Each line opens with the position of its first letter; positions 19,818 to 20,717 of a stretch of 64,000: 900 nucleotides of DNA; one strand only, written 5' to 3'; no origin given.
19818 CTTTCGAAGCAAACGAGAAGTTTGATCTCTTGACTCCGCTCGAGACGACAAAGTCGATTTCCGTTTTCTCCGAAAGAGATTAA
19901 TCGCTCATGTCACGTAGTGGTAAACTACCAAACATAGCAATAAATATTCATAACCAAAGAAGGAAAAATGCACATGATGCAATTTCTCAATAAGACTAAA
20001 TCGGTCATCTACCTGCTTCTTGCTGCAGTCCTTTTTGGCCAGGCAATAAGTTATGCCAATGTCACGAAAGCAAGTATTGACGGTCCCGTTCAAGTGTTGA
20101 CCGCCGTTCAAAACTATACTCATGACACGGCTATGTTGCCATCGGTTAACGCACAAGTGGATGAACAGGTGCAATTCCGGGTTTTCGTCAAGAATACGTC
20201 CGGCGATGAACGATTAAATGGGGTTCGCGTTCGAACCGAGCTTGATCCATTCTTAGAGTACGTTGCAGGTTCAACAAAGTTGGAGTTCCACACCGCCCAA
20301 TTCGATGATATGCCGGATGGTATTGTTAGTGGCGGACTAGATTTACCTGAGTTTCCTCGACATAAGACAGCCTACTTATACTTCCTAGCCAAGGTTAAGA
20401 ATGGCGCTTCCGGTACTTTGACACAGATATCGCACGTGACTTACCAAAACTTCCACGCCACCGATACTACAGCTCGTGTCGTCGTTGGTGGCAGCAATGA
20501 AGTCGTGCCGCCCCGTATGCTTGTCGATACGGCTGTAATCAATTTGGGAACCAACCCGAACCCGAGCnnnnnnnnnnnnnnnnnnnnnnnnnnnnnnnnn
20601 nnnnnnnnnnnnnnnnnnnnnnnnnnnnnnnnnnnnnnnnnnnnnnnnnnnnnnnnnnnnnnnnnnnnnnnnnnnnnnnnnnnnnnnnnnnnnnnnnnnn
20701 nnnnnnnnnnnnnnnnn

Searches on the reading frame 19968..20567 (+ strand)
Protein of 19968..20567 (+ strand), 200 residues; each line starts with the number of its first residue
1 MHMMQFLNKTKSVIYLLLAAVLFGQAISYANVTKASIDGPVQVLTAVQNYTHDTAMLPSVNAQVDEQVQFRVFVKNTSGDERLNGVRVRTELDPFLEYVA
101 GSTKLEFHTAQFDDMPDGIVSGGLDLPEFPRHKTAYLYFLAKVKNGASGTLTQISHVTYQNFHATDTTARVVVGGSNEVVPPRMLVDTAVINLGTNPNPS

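Call 26: find_related_loci(query=A1, collection=genome_contigs, flank=10000)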
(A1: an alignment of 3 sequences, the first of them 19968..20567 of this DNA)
Query A1 (200 aa) in genome_contigs; peptide patterns used: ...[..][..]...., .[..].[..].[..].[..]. (x = any residue, [..] = any of these).
14 stretches matched a pattern, but none encodes a relative of the query by tblastn (E <= 1e-3).
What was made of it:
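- Tried and rejected: A scan with an alignment of the large adhesin's N-terminus found nothing (call 26).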
